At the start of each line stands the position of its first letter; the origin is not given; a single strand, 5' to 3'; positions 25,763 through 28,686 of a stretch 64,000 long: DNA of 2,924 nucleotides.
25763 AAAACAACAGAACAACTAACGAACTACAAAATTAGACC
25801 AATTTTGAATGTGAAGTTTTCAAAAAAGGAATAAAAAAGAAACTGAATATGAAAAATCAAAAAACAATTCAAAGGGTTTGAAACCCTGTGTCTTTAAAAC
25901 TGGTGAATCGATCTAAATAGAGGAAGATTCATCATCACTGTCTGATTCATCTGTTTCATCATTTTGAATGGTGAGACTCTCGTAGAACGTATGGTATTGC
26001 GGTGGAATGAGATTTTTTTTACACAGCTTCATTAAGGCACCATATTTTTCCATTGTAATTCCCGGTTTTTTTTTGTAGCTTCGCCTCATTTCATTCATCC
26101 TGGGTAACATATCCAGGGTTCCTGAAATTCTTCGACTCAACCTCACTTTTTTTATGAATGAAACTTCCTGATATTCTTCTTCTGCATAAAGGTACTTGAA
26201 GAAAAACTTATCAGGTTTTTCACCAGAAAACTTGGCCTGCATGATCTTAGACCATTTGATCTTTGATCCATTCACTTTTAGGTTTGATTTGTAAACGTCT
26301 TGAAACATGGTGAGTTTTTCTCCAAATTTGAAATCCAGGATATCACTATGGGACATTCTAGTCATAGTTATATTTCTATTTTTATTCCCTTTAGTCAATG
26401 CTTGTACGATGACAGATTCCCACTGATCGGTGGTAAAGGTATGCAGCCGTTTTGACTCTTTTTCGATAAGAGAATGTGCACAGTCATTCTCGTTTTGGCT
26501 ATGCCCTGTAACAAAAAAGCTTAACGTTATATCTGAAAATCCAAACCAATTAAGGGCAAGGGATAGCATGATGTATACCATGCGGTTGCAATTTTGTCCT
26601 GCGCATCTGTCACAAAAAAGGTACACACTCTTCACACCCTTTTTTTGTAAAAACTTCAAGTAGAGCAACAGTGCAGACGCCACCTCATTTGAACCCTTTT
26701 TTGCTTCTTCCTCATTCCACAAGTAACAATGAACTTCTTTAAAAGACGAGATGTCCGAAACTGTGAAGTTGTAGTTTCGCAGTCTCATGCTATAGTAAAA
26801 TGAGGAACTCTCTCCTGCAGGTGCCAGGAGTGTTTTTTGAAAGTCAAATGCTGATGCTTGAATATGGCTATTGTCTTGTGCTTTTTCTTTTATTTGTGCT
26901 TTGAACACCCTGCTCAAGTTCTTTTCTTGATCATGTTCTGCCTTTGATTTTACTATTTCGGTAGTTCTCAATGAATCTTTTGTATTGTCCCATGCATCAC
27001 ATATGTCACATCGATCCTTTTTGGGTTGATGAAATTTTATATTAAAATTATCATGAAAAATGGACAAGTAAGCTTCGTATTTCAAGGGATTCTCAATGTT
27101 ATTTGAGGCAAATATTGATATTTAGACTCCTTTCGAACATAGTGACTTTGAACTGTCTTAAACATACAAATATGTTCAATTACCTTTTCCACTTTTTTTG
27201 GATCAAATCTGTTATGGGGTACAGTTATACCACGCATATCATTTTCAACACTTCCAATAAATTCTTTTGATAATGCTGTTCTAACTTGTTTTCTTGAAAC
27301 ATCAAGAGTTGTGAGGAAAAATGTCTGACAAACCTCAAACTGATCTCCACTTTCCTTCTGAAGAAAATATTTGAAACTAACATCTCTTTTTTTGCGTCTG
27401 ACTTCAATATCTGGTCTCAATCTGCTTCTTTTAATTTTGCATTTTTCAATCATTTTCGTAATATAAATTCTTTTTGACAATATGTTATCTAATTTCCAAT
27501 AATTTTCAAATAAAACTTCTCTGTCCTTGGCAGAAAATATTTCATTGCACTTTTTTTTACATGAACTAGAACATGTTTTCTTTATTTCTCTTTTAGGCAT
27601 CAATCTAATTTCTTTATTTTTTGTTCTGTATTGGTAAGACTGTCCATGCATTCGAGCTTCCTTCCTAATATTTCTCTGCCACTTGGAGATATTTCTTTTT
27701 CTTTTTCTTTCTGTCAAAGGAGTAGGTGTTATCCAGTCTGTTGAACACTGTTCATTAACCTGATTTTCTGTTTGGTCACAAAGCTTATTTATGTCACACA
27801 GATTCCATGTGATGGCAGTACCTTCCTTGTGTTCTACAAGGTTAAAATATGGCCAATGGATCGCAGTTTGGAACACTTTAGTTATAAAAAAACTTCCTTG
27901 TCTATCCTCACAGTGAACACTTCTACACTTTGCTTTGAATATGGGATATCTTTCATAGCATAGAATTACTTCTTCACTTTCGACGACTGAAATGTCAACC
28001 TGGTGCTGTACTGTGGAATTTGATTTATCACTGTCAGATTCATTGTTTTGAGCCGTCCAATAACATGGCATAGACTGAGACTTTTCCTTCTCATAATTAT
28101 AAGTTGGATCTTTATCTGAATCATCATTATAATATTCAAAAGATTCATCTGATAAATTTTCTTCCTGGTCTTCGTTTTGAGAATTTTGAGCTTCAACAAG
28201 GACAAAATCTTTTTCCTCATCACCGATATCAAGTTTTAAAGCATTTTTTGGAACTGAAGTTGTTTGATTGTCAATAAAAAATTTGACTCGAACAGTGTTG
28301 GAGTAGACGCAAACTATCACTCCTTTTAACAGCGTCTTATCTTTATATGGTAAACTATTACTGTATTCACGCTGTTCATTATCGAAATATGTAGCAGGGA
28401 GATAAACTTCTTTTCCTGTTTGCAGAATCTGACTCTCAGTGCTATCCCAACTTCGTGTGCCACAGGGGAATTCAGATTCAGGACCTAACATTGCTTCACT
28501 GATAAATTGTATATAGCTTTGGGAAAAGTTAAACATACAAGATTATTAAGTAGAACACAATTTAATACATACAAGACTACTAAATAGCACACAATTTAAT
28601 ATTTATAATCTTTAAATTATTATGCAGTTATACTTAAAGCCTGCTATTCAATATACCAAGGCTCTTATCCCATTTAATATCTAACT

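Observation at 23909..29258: hAT-bounded 5.35-kb element with perfect TSD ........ whose cargo is a different, long-TIR transposon encoding an unclassified two-ORF transposase-like protein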

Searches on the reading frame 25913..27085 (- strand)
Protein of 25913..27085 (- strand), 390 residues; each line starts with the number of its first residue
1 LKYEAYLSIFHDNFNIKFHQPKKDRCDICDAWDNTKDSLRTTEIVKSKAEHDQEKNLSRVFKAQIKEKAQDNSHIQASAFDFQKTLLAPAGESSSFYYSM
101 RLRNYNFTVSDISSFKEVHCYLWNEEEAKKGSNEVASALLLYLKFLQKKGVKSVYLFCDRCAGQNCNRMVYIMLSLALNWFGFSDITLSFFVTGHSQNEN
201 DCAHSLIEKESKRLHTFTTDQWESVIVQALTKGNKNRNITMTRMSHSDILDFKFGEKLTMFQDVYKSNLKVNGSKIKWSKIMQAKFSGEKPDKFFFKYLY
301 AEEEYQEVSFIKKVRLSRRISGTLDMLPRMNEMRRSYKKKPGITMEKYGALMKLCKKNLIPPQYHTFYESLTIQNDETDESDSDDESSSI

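Call 4: search_protein_families(library=pfam, proteins=[window:25913-27085:-], max_evalue=1)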
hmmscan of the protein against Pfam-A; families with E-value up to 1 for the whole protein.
window:25913-27085:- (390 aa): 1 family
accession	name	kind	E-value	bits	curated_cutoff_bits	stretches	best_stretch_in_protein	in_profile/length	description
PF25273.1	DUF7869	-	3.6e-10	40.2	26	1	117-240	23-147/192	Domain of unknown function (DUF7869)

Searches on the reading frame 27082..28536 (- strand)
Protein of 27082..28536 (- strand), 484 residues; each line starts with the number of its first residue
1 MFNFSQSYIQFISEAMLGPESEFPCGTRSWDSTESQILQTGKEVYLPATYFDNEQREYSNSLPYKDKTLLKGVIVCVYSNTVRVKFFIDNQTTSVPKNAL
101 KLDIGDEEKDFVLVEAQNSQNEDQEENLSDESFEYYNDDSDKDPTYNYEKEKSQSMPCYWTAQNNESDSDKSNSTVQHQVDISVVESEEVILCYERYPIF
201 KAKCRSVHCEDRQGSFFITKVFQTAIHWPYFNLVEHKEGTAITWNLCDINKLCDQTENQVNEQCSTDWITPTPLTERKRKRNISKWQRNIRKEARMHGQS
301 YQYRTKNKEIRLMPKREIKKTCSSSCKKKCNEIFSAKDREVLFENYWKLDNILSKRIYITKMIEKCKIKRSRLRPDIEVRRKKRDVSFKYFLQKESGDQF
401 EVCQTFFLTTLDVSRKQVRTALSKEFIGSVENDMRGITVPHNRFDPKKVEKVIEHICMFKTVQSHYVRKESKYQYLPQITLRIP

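Call 4: search_protein_families(library=pfam, proteins=[window:27082-28536:-], max_evalue=1)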
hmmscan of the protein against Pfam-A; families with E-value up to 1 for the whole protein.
window:27082-28536:- (484 aa): 1 family
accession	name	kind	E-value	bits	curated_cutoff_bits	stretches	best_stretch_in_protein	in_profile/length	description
PF17137.9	DUF5110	-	0.27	11.7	27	0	130-165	10-42/71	Domain of unknown function (DUF5110)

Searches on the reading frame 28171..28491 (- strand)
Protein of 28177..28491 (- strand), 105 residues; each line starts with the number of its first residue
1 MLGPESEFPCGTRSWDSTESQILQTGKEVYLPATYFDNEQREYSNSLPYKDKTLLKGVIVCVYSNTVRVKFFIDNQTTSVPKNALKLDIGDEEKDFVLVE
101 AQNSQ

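Call 62: search_protein_families(library=pfam, proteins=[window:28177-28491:-], max_evalue=10)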
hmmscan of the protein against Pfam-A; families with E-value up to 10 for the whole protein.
seq(105 aa): 0 families

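Call 70: predict_structure(alignment_id=A3)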
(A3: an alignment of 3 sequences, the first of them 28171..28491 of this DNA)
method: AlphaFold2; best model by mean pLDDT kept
length: 107 residues; sequences in the alignment: 3
mean_pLDDT: 59.0   pTM: 0.48
mean pLDDT of the five models: 59.0, 54.4, 54.3, 53.2, 43.5
residues with pLDDT >= 90: 0; 70-90: 40; 50-70: 21; < 50: 46
segments of 3 or more residues with pLDDT < 50: 1-21, 40-46, 90-107
pLDDT, mean of each block of 10 residues (from residue 1): 42 43 70 64 48 75 79 79 66 41 35
secondary structure, 60 per line:
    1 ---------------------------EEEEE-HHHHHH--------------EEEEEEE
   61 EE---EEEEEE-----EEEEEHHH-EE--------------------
elements in order: E28-32 H34-39 E54-62 E66-71 E77-81
